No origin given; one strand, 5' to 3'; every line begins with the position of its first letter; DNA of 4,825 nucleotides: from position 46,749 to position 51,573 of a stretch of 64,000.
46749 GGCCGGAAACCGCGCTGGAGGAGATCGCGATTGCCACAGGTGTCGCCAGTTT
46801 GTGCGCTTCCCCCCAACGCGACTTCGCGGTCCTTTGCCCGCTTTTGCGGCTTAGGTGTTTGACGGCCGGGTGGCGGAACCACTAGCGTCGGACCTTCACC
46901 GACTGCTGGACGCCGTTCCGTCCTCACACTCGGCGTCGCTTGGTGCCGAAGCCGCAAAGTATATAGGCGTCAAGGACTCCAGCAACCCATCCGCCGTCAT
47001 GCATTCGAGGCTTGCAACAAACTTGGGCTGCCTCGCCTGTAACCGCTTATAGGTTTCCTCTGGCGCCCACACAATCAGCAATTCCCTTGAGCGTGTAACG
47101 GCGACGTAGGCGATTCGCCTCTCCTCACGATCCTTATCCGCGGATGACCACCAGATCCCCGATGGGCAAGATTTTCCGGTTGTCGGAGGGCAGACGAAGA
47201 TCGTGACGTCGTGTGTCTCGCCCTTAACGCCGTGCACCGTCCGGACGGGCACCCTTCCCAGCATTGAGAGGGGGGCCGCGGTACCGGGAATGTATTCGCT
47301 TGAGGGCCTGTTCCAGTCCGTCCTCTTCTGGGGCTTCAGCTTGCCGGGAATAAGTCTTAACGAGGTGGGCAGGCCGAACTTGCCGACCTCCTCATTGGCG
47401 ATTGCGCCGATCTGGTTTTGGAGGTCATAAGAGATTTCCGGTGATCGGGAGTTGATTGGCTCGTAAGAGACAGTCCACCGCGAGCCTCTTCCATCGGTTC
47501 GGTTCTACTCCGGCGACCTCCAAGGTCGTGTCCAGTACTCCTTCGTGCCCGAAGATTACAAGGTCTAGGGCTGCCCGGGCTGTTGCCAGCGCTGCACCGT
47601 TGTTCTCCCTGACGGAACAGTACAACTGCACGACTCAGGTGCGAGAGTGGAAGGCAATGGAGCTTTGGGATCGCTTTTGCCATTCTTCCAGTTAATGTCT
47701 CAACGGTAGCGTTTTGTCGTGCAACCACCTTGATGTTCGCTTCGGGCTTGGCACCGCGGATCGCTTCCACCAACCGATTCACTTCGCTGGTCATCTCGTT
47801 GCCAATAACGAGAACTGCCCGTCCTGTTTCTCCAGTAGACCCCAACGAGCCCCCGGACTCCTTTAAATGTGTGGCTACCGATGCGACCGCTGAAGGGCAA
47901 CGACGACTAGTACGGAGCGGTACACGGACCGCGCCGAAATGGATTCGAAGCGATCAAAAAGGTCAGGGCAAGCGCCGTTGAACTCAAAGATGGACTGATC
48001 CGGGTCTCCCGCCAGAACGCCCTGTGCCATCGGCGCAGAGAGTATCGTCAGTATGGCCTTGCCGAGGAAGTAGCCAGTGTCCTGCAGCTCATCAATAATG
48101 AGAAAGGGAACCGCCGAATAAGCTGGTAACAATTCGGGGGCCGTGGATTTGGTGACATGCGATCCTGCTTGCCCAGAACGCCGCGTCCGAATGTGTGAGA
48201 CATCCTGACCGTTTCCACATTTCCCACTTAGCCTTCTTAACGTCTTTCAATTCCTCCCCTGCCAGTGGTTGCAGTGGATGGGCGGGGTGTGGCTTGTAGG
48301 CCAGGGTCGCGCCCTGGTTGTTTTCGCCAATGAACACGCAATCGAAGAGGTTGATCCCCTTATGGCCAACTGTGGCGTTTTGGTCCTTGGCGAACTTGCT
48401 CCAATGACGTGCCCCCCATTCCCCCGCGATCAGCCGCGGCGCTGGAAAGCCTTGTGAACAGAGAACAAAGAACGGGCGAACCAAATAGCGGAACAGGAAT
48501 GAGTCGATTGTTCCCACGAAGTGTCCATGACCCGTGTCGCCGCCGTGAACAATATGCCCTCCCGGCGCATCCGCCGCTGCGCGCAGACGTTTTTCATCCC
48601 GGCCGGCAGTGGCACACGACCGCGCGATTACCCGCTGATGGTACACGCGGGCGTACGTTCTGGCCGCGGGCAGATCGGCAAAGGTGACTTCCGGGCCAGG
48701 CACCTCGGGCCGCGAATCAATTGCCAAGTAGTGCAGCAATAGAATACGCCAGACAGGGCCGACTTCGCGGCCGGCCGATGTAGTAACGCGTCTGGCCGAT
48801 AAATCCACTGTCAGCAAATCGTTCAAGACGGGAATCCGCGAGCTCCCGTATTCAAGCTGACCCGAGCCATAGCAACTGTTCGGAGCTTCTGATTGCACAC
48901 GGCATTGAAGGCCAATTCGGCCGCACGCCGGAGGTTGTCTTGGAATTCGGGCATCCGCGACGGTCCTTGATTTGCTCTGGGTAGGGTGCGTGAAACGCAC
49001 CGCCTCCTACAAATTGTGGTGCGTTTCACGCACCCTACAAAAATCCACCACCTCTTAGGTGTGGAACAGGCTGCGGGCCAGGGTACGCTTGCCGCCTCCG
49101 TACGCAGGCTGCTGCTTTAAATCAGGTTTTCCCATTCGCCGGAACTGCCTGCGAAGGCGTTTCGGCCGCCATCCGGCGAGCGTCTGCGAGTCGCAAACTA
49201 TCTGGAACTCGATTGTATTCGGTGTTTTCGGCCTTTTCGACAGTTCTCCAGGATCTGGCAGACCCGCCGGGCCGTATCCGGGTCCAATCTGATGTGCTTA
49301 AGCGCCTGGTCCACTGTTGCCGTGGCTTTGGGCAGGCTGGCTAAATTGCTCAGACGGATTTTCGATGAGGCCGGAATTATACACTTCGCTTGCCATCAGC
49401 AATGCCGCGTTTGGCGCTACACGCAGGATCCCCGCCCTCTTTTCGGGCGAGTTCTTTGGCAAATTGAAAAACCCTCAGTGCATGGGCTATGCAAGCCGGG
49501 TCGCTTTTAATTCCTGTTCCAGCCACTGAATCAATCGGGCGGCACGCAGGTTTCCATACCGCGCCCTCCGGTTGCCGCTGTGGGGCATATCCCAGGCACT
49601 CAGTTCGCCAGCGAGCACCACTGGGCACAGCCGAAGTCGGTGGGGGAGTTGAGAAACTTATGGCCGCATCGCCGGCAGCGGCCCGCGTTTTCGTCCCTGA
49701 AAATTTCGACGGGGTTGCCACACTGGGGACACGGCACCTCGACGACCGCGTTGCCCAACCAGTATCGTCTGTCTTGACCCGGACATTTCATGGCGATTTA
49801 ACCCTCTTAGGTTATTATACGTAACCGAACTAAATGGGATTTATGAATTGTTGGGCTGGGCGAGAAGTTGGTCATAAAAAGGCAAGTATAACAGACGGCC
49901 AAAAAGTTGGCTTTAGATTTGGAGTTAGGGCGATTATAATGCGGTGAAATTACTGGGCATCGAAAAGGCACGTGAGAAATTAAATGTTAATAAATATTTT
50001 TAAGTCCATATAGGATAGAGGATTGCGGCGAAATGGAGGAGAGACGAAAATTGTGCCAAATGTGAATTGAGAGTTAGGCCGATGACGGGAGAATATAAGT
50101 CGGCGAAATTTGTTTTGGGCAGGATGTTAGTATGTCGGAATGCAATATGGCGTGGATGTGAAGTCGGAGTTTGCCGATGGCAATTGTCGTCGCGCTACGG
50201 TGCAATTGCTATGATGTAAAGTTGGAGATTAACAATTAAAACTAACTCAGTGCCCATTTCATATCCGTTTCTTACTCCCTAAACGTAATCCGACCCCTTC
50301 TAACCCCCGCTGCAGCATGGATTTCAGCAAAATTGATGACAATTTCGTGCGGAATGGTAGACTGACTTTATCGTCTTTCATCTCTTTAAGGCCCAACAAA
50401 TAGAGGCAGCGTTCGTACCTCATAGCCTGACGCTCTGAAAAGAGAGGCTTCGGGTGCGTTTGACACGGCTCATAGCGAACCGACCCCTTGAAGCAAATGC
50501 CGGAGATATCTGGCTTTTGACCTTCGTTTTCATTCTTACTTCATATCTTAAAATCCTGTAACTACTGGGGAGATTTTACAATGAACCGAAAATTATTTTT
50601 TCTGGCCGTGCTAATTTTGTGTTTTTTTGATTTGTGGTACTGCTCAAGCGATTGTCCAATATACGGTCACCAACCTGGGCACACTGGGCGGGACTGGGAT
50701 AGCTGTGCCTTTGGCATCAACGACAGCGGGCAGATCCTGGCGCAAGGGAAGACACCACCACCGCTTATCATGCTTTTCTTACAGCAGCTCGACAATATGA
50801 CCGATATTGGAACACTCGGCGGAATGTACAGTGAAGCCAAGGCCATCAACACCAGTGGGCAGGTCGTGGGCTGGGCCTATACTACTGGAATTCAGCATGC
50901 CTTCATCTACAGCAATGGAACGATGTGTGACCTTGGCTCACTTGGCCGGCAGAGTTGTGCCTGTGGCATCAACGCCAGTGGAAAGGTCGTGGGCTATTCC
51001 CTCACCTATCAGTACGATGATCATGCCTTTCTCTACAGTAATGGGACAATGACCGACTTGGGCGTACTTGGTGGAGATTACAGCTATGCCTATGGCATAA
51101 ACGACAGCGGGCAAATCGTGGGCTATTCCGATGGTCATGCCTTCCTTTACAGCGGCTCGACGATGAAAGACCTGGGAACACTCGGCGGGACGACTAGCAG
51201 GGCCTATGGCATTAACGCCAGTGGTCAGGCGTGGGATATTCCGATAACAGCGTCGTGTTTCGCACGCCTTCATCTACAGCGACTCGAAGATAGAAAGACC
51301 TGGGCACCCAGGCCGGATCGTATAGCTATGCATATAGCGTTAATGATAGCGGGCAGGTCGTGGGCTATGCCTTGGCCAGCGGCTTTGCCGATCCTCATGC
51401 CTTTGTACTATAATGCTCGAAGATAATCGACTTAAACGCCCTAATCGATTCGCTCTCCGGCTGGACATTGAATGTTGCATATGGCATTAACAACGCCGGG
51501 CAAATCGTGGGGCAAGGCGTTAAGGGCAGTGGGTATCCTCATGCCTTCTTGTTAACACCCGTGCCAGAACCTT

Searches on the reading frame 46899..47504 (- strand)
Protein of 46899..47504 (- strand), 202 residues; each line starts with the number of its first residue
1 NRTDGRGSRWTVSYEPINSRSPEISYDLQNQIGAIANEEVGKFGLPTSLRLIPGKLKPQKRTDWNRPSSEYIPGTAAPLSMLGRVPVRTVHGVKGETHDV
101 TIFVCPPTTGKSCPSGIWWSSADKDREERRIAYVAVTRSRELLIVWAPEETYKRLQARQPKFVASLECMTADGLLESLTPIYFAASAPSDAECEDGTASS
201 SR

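Call 43: search_protein_families(library=pfam, max_evalue=0.001, proteins=[window:46899-47504:-])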
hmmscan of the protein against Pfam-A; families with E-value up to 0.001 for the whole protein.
window:46899-47504:- (202 aa): 2 families
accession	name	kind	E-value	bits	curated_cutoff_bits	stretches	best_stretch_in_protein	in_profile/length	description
PF13361.12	UvrD_C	-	2.7e-07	30.8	25.6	1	83-145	285-345/350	UvrD-like helicase C-terminal domain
PF13538.12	UvrD_C_2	-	2.9e-05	24.3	27.4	0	123-145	29-51/52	UvrD-like helicase C-terminal domain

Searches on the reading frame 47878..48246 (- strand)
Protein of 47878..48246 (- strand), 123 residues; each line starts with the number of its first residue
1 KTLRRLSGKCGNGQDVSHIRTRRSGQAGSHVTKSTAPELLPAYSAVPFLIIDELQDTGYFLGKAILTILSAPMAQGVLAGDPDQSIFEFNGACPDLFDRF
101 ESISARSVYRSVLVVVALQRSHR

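Call 60: search_protein_families(library=pfam, max_evalue=0.01, proteins=[window:47878-48246:-])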
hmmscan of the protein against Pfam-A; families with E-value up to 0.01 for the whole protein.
window:47878-48246:- (123 aa): 2 families
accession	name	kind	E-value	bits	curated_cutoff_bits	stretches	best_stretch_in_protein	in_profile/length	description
PF00580.27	UvrD-helicase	-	1.6e-08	35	23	1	45-101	212-267/271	UvrD/REP helicase N-terminal domain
PF13245.12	AAA_19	-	0.00061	20.4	25.1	1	48-89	93-133/134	AAA domain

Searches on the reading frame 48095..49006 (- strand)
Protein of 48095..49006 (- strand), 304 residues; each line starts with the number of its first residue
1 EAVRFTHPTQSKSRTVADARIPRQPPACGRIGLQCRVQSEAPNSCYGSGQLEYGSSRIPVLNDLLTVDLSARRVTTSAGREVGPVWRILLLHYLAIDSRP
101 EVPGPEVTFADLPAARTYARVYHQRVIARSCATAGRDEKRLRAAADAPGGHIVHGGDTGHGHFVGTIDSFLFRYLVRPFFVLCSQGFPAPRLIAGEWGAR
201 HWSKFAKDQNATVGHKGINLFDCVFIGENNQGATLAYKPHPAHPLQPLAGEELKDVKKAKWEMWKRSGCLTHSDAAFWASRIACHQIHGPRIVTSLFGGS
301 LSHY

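Call 43: search_protein_families(library=pfam, max_evalue=0.001, proteins=[window:48095-49006:-])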
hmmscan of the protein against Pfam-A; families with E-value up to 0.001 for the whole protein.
window:48095-49006:- (304 aa): 1 family
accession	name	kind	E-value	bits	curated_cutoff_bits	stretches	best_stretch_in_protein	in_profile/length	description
PF12654.12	DUF3786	-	6.4e-10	39.3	27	1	57-158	20-122/176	Domain of unknown function (DUF3786)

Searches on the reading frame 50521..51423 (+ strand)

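Call 43: search_protein_families(library=pfam, max_evalue=0.001, proteins=[window:50521-51423:+])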
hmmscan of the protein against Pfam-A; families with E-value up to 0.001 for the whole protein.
window:50521-51423:+ (301 aa): 1 family
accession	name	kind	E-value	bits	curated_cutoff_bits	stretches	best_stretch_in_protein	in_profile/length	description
PF11949.14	DUF3466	-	4.4e-07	29.2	25.1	0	144-205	383-452/609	Protein of unknown function (DUF3466)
